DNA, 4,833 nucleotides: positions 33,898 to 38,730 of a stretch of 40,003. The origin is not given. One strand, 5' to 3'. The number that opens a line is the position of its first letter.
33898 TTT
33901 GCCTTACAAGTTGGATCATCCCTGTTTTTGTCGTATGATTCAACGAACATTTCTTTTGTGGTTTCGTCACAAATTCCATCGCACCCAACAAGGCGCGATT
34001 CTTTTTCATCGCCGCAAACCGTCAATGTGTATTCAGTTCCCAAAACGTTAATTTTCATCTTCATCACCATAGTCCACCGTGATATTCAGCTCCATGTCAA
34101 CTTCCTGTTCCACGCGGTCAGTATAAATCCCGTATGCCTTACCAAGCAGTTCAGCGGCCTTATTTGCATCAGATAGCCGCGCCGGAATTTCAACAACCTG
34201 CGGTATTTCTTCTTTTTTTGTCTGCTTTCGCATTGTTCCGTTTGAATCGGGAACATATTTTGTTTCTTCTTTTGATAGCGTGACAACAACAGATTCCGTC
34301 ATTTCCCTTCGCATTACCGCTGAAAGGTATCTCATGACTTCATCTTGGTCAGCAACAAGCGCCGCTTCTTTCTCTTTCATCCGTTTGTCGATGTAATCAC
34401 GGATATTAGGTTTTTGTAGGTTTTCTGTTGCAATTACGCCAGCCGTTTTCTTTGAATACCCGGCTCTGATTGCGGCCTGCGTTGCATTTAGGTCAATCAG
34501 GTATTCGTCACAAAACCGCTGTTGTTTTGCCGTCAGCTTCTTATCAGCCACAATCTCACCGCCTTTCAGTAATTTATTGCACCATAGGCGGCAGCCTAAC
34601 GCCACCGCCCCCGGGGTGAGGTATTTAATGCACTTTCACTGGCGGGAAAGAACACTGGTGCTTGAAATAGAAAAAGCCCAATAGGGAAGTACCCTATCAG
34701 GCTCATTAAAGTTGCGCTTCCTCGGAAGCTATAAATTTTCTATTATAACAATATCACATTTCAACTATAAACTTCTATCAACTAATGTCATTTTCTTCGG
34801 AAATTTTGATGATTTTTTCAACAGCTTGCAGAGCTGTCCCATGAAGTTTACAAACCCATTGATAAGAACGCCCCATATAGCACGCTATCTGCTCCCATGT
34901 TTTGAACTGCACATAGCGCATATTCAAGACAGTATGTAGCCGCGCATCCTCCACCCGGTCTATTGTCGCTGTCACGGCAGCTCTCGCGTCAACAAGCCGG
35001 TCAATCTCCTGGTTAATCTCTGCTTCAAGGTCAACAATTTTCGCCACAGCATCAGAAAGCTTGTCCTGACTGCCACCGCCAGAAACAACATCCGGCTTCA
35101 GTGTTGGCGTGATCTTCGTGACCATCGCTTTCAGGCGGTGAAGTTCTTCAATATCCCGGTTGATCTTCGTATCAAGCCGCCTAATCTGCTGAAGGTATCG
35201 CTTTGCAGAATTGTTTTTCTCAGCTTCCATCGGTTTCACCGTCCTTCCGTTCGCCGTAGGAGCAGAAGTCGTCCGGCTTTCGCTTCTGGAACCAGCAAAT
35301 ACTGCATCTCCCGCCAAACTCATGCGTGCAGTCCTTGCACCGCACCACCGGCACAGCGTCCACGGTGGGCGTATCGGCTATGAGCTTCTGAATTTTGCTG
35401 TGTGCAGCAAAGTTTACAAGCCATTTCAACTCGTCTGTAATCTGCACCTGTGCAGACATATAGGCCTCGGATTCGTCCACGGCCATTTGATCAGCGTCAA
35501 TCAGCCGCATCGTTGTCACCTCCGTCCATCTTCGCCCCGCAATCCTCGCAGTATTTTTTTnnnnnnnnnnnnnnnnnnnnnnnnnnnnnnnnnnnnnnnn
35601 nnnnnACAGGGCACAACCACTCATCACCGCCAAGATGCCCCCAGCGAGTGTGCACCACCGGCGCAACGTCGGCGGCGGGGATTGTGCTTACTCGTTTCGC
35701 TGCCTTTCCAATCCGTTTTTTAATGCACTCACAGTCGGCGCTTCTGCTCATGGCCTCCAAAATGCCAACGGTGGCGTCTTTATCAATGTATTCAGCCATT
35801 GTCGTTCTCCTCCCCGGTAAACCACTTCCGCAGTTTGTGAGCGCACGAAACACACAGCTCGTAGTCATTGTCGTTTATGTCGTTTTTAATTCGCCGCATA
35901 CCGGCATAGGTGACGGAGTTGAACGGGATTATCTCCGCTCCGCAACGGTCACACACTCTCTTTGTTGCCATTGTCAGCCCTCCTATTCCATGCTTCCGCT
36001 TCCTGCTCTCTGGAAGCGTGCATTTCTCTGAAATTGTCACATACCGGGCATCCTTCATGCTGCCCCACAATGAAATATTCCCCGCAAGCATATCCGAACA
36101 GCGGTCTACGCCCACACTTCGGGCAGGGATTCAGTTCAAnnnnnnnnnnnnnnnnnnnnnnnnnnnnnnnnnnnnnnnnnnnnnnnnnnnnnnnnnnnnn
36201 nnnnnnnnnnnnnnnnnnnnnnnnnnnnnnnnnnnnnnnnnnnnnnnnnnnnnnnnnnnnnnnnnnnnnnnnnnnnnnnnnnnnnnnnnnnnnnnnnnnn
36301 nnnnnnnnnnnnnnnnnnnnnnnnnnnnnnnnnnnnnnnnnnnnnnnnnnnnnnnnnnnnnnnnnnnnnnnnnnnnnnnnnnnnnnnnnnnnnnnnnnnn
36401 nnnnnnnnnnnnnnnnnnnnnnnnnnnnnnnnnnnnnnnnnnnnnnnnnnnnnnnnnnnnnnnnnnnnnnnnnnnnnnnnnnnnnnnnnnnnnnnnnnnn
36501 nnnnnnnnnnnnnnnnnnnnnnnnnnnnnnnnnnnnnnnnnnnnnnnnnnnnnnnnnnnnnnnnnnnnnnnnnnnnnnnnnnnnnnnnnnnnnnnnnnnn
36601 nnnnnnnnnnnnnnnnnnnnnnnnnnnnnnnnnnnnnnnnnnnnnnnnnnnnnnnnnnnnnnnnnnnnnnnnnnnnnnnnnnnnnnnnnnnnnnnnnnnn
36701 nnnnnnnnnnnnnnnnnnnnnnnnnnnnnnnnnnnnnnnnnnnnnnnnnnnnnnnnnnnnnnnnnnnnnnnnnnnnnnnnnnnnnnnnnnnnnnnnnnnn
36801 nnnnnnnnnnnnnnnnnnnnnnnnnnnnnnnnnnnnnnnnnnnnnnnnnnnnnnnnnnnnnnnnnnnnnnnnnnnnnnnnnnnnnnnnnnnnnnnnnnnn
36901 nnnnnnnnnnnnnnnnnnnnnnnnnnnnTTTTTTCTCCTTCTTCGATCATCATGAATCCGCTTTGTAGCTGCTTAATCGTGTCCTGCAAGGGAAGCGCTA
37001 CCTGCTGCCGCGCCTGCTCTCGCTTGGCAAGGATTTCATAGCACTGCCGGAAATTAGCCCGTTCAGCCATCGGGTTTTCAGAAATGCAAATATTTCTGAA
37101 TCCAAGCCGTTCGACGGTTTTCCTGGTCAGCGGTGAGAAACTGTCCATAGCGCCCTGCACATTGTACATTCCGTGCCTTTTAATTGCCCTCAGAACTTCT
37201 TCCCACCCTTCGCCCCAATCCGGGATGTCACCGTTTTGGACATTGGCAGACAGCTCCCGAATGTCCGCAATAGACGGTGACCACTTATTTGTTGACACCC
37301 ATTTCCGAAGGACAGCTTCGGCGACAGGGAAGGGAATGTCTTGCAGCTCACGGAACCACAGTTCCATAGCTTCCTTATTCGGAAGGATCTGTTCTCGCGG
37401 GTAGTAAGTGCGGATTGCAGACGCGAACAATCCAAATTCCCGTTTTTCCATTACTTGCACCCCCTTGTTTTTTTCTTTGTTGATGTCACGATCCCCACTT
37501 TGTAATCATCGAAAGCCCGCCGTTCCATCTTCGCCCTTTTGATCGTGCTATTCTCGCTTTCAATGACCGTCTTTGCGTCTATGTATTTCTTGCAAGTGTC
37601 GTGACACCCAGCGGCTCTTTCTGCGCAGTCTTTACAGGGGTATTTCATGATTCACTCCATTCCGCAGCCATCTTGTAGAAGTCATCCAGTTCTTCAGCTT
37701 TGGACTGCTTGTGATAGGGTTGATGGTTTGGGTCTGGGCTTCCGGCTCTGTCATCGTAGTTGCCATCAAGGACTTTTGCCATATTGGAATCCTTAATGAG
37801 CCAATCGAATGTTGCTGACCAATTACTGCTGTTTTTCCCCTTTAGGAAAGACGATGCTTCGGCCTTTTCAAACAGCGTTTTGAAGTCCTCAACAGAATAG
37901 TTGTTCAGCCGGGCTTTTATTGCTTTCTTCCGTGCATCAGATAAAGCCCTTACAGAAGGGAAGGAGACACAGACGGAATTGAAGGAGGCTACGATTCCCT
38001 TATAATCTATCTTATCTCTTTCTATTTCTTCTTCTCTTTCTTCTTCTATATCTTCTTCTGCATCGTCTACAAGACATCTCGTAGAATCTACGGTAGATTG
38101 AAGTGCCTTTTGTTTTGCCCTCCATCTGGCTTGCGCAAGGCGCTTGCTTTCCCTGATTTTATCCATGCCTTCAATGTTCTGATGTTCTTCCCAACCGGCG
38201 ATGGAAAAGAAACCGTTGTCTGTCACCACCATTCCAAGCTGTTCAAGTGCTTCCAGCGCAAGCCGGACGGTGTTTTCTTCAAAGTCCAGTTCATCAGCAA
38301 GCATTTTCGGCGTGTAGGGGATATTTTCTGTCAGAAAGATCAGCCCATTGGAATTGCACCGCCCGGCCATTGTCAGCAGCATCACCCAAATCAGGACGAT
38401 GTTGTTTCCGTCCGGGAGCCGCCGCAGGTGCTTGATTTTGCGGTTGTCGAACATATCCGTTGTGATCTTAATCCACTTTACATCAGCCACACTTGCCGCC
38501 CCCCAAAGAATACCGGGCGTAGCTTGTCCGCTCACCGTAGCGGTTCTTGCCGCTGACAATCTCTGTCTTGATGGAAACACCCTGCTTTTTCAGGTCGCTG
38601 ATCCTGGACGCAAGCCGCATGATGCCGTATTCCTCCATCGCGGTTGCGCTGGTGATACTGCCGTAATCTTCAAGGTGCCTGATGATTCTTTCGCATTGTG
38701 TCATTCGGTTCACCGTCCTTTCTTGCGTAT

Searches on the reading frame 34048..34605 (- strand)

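Call 62: search_protein_families(library=phrogs, proteins=[window:34048-34605:-], max_evalue=0.00001)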
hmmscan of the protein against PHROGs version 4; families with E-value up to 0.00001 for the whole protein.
window:34048-34605:- (185 aa): 4 families
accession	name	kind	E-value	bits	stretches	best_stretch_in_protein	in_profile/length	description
phrog_51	-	head and packaging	4.2e-48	165.4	1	19-177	84-230/261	terminase small subunit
phrog_17390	-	unknown function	5.5e-24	84.8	1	23-78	2-57/69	-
phrog_2606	-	head and packaging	4.1e-14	53.6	1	16-104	81-170/310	terminase small subunit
phrog_641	-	head and packaging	8.5e-08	33.9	1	24-105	3-75/162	terminase small subunit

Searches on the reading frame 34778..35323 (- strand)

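Call 62: search_protein_families(library=phrogs, proteins=[window:34778-35323:-], max_evalue=0.00001)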
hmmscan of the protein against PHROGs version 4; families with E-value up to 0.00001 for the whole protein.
window:34778-35323:- (181 aa): 1 family
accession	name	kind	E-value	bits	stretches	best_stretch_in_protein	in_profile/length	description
phrog_36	-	transcription regulation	1.7e-27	97.5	1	28-177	44-192/220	transcriptional regulator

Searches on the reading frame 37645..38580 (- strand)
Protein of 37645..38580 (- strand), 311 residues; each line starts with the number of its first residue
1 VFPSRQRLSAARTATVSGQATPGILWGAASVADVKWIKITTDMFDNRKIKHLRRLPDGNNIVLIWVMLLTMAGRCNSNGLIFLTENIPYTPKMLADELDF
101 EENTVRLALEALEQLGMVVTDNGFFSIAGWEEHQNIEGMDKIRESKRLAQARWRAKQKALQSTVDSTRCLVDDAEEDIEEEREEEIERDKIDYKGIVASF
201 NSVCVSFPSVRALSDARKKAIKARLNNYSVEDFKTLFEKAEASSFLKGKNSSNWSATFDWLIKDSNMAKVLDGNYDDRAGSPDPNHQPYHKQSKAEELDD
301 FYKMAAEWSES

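Call 62: search_protein_families(library=phrogs, proteins=[window:37645-38580:-], max_evalue=0.00001)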
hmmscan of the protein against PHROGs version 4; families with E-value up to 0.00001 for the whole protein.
window:37645-38580:- (311 aa): 13 families
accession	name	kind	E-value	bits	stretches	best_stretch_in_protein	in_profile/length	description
phrog_10469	-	DNA, RNA and nucleotide metabolism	8.2e-61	207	1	30-283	3-280/305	DnaD-like helicase loader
phrog_11769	-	unknown function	2.4e-48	166.1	1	30-194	3-174/431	-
phrog_1163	-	unknown function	9.8e-46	157.7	1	32-251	2-230/273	-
phrog_4880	-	DNA, RNA and nucleotide metabolism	1.4e-42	147.2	1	32-191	2-167/304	replisome organizer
phrog_19658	-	DNA, RNA and nucleotide metabolism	7.7e-29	102.1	1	188-297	160-271/283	replication initiation protein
phrog_345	-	DNA, RNA and nucleotide metabolism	2.7e-24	87.4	1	93-279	72-293/297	replication initiation O-like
phrog_186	-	DNA, RNA and nucleotide metabolism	4.7e-22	80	1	32-240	18-212/308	DnaD-like helicase loader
phrog_5968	-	DNA, RNA and nucleotide metabolism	9.2e-18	65.5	1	36-191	12-166/273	replisome organizer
phrog_5810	-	DNA, RNA and nucleotide metabolism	2.2e-16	61.3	1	164-276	153-267/268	replication initiation protein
phrog_21472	-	unknown function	1.6e-09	38.8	0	229-276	245-292/299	-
phrog_22470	-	DNA, RNA and nucleotide metabolism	5.1e-09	36.4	1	194-276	248-339/340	replication protein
phrog_3926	-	DNA, RNA and nucleotide metabolism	1.7e-08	35.5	1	35-176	5-125/312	replication initiation protein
phrog_428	-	DNA, RNA and nucleotide metabolism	2.8e-06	27.8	1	94-235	133-275/455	replication initiation protein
